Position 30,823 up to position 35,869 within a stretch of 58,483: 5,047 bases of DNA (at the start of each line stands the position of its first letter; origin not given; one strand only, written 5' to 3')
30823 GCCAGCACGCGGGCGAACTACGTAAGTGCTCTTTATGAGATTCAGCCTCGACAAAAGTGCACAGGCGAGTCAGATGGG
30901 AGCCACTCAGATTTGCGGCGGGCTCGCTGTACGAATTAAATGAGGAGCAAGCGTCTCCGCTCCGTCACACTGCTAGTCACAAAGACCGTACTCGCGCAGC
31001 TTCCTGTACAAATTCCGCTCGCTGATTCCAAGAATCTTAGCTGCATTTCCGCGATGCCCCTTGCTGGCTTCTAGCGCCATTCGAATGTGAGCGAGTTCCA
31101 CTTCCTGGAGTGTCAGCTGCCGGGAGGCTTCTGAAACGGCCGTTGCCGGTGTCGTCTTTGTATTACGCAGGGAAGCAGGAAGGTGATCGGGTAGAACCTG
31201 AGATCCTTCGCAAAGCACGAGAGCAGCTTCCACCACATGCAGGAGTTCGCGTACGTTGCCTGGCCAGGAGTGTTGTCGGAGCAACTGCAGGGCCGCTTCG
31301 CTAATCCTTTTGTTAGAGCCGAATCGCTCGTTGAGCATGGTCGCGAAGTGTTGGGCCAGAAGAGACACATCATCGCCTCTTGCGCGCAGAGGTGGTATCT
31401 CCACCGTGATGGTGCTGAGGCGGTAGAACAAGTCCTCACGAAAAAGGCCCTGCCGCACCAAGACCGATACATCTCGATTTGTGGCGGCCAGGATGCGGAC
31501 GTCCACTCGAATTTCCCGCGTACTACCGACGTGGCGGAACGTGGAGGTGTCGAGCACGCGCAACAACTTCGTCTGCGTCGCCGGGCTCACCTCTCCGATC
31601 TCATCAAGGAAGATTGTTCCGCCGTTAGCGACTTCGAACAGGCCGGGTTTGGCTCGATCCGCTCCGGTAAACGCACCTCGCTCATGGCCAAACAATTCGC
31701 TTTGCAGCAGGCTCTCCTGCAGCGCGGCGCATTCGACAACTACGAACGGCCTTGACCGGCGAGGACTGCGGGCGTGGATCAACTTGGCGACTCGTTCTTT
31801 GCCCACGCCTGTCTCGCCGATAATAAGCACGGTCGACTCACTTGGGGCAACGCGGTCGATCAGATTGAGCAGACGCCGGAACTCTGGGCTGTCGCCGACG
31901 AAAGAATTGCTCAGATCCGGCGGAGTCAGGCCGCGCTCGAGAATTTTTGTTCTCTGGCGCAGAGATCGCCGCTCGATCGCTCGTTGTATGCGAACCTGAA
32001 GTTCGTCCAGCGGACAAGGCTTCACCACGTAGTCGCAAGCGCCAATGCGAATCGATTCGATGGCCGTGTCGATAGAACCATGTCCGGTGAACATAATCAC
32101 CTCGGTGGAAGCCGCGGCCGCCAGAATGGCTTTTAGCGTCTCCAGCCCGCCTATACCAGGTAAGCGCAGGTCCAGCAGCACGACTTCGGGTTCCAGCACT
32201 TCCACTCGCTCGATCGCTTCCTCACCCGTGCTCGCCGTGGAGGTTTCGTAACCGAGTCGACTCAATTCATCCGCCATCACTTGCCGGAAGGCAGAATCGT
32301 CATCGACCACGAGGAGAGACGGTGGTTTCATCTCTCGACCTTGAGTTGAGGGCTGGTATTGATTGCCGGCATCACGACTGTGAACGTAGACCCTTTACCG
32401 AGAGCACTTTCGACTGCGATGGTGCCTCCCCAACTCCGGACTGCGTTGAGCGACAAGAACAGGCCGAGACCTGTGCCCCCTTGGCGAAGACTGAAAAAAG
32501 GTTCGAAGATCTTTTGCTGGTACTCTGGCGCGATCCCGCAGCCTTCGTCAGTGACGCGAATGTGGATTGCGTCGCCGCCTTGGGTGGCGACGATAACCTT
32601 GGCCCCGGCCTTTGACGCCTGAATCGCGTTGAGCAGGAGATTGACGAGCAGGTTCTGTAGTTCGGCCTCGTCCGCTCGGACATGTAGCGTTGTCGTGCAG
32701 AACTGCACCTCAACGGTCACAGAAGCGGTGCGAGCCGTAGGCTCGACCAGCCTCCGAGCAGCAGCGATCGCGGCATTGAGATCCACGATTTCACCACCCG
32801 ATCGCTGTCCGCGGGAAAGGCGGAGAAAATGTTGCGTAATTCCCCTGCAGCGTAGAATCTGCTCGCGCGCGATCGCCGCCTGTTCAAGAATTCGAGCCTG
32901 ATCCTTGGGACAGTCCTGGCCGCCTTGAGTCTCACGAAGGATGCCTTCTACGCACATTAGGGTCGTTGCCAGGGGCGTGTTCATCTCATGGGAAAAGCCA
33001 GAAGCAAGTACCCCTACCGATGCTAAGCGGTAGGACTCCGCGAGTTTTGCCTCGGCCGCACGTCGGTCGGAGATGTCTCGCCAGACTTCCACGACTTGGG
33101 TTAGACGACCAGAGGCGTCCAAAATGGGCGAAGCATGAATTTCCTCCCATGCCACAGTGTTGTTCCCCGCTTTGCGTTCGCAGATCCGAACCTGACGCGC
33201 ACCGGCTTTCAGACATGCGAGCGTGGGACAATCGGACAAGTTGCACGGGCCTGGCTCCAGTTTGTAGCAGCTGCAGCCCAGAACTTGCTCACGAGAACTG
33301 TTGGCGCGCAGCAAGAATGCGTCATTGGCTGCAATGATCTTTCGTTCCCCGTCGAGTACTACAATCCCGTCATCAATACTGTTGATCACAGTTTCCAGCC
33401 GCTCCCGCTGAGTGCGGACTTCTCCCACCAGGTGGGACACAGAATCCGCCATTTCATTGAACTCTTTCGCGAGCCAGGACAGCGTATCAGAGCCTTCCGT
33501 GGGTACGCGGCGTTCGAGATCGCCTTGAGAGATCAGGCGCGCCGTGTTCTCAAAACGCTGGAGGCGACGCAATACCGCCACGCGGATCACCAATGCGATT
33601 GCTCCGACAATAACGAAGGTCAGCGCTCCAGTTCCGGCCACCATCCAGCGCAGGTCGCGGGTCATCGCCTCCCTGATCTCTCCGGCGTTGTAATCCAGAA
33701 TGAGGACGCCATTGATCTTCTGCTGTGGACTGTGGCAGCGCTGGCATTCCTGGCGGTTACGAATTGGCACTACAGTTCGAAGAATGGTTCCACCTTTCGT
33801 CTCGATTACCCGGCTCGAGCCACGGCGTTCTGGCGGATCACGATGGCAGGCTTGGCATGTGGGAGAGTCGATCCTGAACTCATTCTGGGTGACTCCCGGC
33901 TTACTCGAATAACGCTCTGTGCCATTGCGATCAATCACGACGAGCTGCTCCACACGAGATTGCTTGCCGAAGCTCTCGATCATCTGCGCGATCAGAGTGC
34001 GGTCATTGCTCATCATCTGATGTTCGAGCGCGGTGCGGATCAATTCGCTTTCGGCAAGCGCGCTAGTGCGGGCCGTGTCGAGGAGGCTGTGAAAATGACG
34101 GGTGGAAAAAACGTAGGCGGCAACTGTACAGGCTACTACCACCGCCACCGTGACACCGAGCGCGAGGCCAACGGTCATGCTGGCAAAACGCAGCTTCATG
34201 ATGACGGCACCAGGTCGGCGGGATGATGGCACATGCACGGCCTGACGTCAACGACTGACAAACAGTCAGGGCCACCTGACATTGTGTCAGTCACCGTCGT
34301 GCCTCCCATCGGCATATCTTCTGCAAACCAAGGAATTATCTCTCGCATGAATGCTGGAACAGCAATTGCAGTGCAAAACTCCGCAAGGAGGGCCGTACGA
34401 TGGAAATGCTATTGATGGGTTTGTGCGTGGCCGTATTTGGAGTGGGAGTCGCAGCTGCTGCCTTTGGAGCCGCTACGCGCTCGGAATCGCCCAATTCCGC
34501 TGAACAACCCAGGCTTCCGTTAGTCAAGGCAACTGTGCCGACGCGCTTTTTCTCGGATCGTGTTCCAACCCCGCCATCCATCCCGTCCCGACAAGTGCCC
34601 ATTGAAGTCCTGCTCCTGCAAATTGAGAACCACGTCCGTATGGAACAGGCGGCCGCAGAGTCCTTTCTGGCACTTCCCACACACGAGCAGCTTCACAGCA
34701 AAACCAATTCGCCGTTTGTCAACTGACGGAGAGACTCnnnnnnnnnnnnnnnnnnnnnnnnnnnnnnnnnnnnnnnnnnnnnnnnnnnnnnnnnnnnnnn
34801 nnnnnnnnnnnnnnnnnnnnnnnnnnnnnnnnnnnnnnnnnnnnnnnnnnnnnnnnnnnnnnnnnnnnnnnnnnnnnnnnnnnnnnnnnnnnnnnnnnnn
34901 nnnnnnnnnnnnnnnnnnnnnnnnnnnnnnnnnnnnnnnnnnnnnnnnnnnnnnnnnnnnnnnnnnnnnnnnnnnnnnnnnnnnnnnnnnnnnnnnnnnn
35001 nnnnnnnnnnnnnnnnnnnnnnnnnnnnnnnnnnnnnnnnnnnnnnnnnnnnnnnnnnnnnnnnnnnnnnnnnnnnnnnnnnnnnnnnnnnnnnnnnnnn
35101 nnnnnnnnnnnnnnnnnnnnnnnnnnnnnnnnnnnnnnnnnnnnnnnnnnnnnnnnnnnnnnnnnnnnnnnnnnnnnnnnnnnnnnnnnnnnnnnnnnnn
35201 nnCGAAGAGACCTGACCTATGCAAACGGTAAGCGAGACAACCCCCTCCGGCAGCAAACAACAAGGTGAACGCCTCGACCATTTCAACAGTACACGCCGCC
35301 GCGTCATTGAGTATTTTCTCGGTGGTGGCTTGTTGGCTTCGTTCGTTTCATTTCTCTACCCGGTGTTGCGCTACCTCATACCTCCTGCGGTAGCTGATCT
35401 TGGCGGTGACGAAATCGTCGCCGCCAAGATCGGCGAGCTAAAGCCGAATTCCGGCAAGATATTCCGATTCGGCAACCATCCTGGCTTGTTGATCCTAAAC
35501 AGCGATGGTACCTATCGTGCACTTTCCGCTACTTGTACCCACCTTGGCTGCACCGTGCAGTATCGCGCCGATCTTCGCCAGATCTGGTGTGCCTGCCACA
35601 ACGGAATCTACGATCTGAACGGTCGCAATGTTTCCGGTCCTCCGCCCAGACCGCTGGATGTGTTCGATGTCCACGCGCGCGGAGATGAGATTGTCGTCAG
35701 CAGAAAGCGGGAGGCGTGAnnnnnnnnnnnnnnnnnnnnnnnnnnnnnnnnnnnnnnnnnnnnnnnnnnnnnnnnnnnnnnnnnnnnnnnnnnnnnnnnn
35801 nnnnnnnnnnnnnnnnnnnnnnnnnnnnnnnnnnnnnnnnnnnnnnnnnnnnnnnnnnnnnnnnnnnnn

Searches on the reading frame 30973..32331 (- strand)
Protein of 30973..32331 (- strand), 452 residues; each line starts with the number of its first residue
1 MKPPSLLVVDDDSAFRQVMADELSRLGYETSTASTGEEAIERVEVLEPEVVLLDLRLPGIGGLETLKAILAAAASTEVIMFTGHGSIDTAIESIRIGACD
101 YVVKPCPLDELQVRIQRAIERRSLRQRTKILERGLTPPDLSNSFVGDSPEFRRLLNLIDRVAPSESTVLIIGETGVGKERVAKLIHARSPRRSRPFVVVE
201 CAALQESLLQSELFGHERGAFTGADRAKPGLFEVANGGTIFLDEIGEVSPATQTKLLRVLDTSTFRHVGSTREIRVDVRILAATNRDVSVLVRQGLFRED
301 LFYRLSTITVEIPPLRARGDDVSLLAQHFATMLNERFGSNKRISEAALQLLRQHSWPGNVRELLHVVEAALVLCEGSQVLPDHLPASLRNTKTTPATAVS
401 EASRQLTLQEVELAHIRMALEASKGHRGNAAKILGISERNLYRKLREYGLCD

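Call 26: search_protein_families(library=pfam, proteins=[window:30973-32331:-], max_evalue=0.001)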
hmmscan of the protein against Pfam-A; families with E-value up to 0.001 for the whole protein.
window:30973-32331:- (452 aa): 9 families
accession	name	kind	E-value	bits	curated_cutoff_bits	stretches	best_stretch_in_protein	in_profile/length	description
PF00158.32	Sigma54_activat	-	6.8e-67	224.8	20.2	1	145-310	2-167/168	Sigma-54 interaction domain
PF00072.30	Response_reg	-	1.4e-26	93.3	30.2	1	7-115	2-110/111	Response regulator receiver domain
PF25601.1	AAA_lid_14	-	2e-24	85.7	27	1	316-397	1-83/87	AAA+ ATPase lid domain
PF14532.12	Sigma54_activ_2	-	5.8e-21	75.6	25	1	145-315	1-138/138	Sigma-54 interaction domain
PF02954.25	HTH_8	-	1e-11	44.8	22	1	408-448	2-42/42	Bacterial regulatory protein, Fis family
PF07728.20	AAA_5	-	2.6e-09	37.6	22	1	168-286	2-123/139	AAA domain (dynein-related subfamily)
PF07724.20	AAA_2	-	2e-07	31.6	27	1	165-267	3-106/166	AAA domain (Cdc48 subfamily)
PF13191.12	AAA_16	-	2.9e-05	25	32.6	1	144-204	2-63/167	AAA ATPase domain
PF00004.35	AAA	-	0.00012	23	21.2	1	168-289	1-112/131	ATPase family associated with various cellular activities (AAA)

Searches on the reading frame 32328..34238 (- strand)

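Call 26: search_protein_families(library=pfam, proteins=[window:32328-34238:-], max_evalue=0.001)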
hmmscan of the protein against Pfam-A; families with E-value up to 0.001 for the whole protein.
window:32328-34238:- (636 aa): 8 families
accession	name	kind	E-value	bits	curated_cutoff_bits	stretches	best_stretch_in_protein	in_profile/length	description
PF02518.31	HATPase_c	-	6.4e-24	85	26.4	1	523-625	2-109/111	Histidine kinase-, DNA gyrase B-, and HSP90-like ATPase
PF08448.16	PAS_4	-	1.7e-12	48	23.1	1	286-394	2-110/110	PAS fold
PF13426.13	PAS_9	-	6.1e-11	43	27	1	289-391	1-103/103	PAS domain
PF00989.32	PAS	-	3.8e-10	40.2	22.6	1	279-389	1-113/113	PAS fold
PF00672.30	HAMP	-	6.3e-09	36.5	25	1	221-267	5-51/53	HAMP domain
PF21563.3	Mcp40H-20_sensor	-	7.1e-07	30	27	1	67-181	3-107/112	Methyl-accepting chemotaxis sensory transducer, class 40H, sensor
PF13188.13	PAS_8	-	1.1e-06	28.8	21.8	1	279-312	1-34/65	PAS domain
PF00512.31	HisKA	-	1.7e-06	28.4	26.9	1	411-478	5-64/66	His Kinase A (phospho-acceptor) domain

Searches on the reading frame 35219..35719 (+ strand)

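Call 26: search_protein_families(library=pfam, proteins=[window:35219-35719:+], max_evalue=0.001)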
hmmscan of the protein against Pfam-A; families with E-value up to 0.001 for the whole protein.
window:35219-35719:+ (166 aa): 1 family
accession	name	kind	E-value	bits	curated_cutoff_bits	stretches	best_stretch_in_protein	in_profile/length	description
PF00355.32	Rieske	-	5.5e-12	45.9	20.3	1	66-149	3-87/88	Rieske [2Fe-2S] domain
